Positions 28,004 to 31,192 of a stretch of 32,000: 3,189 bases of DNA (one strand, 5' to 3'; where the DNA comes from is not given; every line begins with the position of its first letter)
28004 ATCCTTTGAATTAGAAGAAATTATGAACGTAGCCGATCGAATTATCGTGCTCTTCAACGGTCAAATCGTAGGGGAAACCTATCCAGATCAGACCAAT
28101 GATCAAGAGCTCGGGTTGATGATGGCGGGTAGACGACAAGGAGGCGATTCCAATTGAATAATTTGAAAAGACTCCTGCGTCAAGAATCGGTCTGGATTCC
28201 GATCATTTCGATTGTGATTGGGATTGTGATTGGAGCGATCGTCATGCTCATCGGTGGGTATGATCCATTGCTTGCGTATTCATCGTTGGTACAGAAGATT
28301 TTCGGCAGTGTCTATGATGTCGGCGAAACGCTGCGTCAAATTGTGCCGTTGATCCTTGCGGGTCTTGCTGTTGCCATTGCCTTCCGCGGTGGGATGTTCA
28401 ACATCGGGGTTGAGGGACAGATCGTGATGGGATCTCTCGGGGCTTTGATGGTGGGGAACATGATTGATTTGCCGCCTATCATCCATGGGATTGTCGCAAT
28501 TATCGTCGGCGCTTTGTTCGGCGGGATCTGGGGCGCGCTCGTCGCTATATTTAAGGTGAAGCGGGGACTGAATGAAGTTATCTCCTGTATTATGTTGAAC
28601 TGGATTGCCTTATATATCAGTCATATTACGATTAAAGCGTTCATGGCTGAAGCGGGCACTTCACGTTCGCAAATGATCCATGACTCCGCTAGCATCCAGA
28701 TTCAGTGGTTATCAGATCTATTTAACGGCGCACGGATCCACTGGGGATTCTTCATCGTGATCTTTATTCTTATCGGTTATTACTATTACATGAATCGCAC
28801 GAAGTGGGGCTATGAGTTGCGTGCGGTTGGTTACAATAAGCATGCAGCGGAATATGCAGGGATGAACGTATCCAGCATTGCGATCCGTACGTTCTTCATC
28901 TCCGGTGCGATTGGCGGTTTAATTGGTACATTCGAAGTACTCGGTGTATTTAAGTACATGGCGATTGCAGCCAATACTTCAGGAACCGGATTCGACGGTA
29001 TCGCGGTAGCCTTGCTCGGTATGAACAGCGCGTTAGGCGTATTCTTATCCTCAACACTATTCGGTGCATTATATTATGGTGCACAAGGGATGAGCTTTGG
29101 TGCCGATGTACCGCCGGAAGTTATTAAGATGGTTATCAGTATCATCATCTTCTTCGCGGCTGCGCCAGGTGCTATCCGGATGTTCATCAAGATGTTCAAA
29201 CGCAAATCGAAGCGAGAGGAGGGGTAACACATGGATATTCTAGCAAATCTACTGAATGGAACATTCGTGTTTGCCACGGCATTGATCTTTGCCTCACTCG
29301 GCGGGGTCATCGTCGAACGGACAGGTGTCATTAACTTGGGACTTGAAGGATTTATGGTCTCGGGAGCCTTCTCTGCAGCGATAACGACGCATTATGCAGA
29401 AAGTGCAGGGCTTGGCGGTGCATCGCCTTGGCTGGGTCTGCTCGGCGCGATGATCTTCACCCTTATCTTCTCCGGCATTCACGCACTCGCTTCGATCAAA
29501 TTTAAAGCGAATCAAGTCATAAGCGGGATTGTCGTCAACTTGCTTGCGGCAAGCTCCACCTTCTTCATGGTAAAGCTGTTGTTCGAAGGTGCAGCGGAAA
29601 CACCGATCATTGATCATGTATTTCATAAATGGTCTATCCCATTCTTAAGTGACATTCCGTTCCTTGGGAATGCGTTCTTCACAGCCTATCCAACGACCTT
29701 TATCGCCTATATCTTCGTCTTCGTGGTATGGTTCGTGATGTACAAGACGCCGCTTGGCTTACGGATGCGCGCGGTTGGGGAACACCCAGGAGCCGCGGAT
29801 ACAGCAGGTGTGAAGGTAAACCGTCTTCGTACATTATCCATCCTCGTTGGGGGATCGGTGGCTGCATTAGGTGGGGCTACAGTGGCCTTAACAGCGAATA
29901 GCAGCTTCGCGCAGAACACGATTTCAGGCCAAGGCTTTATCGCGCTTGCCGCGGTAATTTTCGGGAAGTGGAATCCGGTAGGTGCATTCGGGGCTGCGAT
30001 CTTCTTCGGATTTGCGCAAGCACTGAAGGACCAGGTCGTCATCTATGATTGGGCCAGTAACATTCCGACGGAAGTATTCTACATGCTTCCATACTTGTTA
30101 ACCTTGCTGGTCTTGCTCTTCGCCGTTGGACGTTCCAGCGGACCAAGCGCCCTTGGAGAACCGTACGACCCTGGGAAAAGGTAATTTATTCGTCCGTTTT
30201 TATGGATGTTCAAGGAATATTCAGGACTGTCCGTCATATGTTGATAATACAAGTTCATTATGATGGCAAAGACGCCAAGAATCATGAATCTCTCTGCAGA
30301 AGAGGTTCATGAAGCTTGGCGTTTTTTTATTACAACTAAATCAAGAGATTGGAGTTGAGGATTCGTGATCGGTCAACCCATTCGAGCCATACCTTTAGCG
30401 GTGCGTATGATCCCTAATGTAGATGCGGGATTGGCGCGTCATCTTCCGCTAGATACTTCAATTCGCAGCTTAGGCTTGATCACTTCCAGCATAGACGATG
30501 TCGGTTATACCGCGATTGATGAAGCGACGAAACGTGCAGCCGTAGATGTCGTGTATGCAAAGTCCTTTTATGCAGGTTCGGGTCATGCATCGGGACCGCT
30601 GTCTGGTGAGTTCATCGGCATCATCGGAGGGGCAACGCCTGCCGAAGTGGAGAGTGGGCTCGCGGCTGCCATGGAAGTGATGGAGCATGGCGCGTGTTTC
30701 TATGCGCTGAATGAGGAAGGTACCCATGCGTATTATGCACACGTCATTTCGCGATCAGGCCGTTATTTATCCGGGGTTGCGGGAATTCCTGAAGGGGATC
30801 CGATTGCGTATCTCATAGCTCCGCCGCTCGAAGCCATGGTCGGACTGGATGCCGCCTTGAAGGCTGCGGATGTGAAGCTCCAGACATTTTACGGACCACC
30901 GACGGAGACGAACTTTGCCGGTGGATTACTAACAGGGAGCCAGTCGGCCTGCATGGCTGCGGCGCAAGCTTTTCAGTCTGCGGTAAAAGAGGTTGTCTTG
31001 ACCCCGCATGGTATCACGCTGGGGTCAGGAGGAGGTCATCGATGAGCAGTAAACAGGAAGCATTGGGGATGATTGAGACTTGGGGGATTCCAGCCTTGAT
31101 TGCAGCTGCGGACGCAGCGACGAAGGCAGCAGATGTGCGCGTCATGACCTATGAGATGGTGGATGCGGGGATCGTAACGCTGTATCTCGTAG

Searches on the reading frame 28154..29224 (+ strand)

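Call 17: search_protein_families(library=pfam, proteins=[window:28154-29224:+], max_evalue=0.0001)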
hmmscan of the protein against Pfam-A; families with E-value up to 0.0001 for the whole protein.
window:28154-29224:+ (357 aa): 1 family
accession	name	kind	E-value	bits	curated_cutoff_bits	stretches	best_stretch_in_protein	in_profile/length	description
PF02653.21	BPD_transp_2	-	2.1e-41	142.3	26.8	1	59-335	5-268/269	Branched-chain amino acid transport system / permease component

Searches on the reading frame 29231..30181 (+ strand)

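Call 17: search_protein_families(library=pfam, proteins=[window:29231-30181:+], max_evalue=0.0001)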
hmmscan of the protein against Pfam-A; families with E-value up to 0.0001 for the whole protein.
window:29231-30181:+ (317 aa): 1 family
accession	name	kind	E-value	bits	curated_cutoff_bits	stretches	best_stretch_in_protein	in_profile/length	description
PF02653.21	BPD_transp_2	-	1.3e-42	146.3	26.8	1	11-295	5-269/269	Branched-chain amino acid transport system / permease component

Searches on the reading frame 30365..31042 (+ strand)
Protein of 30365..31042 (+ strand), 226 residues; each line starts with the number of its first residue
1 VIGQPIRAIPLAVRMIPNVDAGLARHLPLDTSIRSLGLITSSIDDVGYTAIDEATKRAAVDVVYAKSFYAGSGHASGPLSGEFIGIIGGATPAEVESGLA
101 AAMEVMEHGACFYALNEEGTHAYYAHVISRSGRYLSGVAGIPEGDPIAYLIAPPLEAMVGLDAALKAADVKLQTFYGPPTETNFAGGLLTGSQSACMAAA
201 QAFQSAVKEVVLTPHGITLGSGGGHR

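Call 17: search_protein_families(library=pfam, proteins=[window:30365-31042:+], max_evalue=0.0001)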
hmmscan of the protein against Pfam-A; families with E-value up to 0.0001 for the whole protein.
window:30365-31042:+ (226 aa): 1 family
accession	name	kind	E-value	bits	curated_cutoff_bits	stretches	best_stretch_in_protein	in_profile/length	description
PF00936.24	BMC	-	4.5e-15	55.8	24.5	1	35-109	1-64/75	BMC domain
